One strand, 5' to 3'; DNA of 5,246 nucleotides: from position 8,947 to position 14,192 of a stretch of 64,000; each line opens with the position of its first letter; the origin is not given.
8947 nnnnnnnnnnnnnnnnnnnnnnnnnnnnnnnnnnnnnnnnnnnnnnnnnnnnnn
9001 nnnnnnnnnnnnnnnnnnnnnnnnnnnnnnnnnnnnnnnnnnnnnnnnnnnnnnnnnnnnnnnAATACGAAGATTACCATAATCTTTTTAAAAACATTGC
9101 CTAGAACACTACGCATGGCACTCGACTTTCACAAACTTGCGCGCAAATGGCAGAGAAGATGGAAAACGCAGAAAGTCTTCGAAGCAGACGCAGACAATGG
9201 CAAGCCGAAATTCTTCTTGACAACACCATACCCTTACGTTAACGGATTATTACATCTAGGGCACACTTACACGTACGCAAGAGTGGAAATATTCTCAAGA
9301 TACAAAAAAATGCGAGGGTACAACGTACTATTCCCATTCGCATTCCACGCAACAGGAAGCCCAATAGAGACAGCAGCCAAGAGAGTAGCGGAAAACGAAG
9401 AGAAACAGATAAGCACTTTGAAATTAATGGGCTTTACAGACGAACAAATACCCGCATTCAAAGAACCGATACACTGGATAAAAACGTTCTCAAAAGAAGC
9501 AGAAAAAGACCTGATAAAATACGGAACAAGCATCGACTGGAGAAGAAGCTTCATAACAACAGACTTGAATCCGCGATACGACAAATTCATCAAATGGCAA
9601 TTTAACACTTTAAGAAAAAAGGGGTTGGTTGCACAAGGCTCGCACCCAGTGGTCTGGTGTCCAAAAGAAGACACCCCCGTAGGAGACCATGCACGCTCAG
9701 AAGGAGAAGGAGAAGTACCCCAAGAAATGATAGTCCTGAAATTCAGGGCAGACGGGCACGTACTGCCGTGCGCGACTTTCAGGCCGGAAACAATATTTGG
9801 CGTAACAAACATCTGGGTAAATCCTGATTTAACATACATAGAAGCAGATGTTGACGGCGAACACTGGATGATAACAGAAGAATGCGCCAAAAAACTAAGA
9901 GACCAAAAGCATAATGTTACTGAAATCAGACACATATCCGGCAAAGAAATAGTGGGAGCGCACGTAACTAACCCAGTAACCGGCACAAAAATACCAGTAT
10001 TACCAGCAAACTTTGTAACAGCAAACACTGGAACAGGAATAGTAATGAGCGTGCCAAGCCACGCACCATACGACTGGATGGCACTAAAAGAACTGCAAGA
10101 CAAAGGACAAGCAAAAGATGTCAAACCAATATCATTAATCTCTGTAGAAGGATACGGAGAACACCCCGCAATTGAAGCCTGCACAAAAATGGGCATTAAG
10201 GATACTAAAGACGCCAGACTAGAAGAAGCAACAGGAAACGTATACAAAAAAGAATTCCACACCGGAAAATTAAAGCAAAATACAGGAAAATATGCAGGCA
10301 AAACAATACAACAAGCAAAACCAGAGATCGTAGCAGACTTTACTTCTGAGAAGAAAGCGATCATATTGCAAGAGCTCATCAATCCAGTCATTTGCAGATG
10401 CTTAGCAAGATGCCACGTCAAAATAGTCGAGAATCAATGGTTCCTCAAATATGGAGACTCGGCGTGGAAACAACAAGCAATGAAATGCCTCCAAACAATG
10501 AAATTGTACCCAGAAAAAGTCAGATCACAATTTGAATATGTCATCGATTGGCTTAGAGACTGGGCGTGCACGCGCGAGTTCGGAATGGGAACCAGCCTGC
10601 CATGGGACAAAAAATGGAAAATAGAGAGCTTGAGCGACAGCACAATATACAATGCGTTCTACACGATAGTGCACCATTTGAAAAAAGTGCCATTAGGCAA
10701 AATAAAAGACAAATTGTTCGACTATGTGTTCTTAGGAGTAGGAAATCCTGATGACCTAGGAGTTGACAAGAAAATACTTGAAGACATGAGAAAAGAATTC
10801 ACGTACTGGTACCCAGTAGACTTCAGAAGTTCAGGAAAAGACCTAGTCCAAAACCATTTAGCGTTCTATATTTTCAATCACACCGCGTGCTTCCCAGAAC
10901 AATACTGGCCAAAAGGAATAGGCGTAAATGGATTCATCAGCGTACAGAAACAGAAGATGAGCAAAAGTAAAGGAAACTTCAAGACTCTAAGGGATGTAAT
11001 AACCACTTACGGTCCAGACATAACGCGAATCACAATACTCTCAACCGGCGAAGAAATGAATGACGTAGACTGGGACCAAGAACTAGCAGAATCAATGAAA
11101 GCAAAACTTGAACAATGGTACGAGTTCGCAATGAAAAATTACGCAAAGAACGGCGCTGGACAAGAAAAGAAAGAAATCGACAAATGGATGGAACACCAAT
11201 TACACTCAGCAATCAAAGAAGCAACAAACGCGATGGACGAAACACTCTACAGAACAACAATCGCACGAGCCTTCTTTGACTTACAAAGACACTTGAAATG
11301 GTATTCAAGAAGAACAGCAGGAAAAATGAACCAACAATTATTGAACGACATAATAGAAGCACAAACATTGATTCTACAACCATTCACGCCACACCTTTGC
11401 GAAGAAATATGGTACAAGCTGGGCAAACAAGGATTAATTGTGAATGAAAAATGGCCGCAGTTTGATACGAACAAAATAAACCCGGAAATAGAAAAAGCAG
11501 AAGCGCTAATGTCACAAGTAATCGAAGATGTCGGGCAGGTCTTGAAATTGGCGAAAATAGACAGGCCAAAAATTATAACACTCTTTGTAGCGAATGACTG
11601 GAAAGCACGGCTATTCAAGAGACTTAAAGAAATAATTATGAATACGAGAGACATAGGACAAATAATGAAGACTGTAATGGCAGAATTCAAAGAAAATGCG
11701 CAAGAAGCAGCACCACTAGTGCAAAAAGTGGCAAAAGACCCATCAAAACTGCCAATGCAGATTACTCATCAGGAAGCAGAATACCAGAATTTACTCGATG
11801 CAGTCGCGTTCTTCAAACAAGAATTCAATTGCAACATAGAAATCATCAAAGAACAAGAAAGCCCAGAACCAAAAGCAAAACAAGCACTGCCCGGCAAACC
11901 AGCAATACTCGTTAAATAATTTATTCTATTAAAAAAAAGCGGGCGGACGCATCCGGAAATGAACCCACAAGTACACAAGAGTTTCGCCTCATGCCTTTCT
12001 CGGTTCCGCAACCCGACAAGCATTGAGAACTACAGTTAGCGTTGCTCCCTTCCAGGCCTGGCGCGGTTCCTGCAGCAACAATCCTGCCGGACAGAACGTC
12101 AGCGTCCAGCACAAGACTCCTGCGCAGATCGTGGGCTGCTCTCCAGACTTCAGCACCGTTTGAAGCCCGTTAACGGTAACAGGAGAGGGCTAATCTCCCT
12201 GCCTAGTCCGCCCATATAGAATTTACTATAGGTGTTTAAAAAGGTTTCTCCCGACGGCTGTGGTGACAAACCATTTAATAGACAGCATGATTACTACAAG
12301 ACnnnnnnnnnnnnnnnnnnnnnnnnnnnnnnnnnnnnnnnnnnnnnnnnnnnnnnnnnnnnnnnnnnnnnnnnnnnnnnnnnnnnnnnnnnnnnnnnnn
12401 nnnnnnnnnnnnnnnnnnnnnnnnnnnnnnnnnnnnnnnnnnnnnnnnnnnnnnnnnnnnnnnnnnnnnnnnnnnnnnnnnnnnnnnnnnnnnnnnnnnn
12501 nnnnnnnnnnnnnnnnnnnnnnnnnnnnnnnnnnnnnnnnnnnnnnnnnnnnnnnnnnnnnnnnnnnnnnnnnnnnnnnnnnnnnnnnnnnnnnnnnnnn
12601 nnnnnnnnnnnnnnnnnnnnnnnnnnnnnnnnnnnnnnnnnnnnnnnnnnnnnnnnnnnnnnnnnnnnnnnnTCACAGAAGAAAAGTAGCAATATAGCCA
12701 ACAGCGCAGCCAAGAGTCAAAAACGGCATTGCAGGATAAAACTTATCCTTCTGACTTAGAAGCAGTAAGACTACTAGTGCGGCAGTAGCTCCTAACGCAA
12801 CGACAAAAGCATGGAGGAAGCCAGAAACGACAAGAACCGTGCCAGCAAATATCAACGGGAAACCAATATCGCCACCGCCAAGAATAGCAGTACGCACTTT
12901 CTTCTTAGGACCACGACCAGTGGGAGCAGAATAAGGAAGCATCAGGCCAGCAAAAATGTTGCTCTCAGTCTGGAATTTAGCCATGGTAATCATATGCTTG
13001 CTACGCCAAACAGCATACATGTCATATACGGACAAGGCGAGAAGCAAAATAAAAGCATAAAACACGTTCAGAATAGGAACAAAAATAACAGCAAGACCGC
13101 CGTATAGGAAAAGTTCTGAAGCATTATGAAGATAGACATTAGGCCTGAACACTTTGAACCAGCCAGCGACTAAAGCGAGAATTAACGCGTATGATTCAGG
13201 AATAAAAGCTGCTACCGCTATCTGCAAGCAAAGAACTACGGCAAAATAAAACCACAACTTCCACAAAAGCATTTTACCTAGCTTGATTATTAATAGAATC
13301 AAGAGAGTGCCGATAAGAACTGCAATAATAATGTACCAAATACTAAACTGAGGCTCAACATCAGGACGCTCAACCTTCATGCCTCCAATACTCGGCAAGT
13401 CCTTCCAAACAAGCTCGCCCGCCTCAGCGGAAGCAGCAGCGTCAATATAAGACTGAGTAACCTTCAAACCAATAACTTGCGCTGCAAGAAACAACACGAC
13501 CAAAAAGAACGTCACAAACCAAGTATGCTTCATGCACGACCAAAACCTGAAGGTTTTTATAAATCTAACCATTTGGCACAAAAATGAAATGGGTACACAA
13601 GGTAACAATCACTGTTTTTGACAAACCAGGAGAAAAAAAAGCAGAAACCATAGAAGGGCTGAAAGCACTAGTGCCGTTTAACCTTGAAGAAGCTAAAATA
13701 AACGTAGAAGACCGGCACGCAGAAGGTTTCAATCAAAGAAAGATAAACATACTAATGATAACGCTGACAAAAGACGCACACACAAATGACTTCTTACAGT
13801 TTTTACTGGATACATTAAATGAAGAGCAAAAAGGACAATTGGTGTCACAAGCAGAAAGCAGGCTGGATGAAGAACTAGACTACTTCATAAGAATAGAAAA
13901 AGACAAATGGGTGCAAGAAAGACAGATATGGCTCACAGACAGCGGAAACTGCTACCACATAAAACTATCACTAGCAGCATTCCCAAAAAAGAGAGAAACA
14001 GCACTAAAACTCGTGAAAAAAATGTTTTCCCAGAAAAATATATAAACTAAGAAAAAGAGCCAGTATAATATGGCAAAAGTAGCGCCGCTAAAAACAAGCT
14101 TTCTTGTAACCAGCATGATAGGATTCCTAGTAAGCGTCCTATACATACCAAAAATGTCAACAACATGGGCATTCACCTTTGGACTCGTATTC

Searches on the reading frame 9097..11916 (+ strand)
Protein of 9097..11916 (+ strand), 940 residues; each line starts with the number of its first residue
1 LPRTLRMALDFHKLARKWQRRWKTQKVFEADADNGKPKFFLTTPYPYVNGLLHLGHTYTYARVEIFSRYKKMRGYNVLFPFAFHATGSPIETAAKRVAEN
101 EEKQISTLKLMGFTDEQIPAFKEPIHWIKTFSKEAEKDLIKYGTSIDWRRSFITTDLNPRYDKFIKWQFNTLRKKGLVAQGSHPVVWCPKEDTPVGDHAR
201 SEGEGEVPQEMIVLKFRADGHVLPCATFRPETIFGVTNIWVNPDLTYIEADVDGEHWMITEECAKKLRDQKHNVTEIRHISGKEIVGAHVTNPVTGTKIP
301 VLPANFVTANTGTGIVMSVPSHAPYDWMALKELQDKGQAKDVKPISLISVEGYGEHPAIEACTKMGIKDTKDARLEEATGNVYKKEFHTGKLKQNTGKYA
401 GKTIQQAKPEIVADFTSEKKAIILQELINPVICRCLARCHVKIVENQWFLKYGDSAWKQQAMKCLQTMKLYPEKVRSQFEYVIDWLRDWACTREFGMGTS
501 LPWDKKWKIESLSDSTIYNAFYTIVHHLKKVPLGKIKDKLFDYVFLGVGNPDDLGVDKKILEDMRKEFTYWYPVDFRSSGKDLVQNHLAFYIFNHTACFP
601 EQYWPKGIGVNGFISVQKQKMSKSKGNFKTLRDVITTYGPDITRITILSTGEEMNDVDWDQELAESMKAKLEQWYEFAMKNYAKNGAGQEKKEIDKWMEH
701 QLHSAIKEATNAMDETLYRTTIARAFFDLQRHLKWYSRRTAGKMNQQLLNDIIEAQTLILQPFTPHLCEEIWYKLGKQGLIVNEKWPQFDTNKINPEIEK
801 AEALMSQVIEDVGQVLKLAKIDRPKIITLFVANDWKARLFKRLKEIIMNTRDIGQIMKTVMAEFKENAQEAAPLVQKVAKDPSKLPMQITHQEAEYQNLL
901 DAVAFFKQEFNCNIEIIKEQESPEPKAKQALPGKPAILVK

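Call 70: search_protein_families(library=pfam, max_evalue=0.000001, proteins=[window:9097-11916:+])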
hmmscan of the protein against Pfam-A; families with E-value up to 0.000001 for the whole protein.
window:9097-11916:+ (940 aa): 5 families
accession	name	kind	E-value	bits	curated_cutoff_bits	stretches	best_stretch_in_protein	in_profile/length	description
PF00133.28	tRNA-synt_1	-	4.3e-42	144.8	22.7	2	17-503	1-245/414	tRNA synthetases class I (I, L, M and V)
PF08264.19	Anticodon_1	-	5e-25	88.5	25.1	1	695-817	1-134/148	Anticodon-binding domain of tRNA ligase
PF09334.17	tRNA-synt_1g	-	2.6e-23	82.8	20.1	2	40-97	2-59/391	tRNA synthetases class I (M)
PF13603.12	tRNA-synt_1_2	-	1.2e-12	48.1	25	1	220-328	20-127/185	Leucyl-tRNA synthetase, editing domain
PF01406.26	tRNA-synt_1e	-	1.4e-11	44.7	27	1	573-663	207-295/301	tRNA synthetases class I (C) catalytic domain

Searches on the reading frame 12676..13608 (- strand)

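Call 71: search_protein_families(library=pfam, max_evalue=0.000001, proteins=[window:12676-13608:-])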
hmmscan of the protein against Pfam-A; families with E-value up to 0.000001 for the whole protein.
window:12676-13608:- (311 aa): 1 family
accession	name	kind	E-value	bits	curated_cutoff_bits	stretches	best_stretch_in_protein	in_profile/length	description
PF06550.16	SPP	-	3e-15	56.9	23.9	1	84-310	30-279/283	Signal-peptide peptidase, presenilin aspartyl protease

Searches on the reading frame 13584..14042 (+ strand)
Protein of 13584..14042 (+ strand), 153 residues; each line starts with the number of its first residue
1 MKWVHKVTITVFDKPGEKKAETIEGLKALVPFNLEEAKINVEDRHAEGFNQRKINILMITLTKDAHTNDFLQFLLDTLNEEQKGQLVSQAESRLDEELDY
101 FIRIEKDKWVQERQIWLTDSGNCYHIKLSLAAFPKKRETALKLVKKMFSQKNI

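Call 71: search_protein_families(library=pfam, max_evalue=0.000001, proteins=[window:13584-14042:+])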
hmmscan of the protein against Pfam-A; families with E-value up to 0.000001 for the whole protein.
window:13584-14042:+ (153 aa): 1 family
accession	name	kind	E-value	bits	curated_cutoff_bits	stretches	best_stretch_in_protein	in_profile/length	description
PF01877.22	RNA_binding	-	6.1e-13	49.6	26.9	1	6-128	1-118/120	RNA binding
